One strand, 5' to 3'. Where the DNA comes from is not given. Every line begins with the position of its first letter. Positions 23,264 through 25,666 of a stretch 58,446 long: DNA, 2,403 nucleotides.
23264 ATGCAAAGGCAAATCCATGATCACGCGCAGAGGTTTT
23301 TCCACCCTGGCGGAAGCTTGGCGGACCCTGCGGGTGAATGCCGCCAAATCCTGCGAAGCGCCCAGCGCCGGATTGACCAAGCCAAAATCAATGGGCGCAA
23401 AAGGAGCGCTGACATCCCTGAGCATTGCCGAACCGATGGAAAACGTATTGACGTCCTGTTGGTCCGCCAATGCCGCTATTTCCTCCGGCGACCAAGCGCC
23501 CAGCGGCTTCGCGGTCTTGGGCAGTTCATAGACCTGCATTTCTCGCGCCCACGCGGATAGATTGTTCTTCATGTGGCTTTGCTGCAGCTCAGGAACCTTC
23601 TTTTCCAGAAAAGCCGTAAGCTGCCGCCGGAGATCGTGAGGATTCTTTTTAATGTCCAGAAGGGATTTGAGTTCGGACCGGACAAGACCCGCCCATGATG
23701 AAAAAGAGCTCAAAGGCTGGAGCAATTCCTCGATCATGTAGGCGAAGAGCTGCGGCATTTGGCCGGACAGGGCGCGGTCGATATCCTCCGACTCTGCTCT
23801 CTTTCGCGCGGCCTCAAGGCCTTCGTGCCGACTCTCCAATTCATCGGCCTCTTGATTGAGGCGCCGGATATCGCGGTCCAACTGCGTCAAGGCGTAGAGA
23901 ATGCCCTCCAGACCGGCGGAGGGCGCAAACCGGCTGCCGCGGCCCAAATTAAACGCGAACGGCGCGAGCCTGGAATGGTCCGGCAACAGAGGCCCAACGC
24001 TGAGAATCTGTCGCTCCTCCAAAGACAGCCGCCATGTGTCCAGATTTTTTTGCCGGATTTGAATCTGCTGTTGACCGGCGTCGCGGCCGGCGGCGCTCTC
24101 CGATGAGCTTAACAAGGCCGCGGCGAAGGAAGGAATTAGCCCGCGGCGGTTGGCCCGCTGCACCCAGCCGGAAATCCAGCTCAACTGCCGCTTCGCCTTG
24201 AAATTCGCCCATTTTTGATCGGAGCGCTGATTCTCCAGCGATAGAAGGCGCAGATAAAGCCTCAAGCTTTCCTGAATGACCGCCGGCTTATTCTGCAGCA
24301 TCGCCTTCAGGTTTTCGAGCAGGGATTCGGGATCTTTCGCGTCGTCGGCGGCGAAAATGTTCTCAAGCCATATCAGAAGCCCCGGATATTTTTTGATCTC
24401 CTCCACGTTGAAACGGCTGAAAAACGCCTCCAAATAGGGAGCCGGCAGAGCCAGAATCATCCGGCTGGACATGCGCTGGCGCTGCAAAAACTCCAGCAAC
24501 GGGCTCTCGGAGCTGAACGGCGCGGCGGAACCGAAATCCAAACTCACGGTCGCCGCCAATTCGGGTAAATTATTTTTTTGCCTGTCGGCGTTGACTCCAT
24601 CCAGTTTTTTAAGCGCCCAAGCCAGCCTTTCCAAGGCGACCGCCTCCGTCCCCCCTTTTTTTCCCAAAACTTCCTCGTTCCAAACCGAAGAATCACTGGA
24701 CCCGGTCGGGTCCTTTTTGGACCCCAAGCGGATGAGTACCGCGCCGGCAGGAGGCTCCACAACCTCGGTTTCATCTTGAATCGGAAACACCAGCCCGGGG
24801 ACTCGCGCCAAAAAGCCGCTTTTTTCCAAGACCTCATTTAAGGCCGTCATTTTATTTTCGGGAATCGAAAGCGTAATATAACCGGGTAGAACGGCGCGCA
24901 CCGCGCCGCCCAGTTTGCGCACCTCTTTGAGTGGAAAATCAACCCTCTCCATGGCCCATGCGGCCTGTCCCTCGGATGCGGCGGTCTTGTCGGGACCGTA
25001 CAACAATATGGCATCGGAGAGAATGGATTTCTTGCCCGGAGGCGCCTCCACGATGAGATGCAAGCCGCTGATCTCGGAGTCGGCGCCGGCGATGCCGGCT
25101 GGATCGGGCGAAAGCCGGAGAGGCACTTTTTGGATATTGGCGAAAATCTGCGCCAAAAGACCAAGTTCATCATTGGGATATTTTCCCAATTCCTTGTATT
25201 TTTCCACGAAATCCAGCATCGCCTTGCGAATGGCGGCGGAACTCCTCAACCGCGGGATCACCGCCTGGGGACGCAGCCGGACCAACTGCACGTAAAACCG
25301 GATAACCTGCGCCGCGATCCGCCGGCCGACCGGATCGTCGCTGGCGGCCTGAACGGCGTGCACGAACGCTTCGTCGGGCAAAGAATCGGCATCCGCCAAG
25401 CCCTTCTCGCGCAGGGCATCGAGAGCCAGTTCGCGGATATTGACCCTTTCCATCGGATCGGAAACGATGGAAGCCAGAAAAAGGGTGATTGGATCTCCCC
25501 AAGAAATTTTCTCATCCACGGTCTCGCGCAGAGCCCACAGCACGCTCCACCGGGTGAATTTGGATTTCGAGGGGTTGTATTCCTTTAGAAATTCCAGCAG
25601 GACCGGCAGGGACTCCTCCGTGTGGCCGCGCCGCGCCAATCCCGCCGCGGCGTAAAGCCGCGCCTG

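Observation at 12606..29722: Shared, unusual N-terminal leader on all five giant proteins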

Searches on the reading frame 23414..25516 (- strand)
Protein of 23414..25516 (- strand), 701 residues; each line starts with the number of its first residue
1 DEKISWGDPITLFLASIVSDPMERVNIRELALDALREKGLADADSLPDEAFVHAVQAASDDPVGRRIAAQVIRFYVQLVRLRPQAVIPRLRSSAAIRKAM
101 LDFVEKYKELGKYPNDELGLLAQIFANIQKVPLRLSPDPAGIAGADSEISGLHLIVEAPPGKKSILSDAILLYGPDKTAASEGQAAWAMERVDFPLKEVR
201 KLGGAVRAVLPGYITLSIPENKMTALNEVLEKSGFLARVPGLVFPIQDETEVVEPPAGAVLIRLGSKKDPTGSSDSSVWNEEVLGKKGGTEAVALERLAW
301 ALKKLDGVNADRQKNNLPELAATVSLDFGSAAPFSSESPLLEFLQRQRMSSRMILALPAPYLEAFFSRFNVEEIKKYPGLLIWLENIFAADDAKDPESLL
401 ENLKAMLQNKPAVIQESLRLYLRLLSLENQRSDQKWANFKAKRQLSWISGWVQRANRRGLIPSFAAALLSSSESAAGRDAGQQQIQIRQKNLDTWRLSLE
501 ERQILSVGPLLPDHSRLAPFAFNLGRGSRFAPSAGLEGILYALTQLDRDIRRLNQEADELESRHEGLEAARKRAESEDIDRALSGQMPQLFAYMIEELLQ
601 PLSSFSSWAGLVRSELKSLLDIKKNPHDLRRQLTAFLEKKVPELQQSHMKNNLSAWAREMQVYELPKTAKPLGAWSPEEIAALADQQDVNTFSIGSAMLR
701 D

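Call 71: search_protein_families(library=pfam, proteins=[window:23414-25516:-], max_evalue=10)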
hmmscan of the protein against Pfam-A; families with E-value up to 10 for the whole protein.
window:23414-25516:- (701 aa): 2 families
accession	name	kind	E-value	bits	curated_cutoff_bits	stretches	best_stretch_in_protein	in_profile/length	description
PF02624.21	YcaO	-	0.13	12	25.7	1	403-468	39-100/325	YcaO cyclodehydratase, ATP-ad Mg2+-binding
PF14193.11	DUF4315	-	0.5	10.9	27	1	543-580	2-39/79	Domain of unknown function (DUF4315)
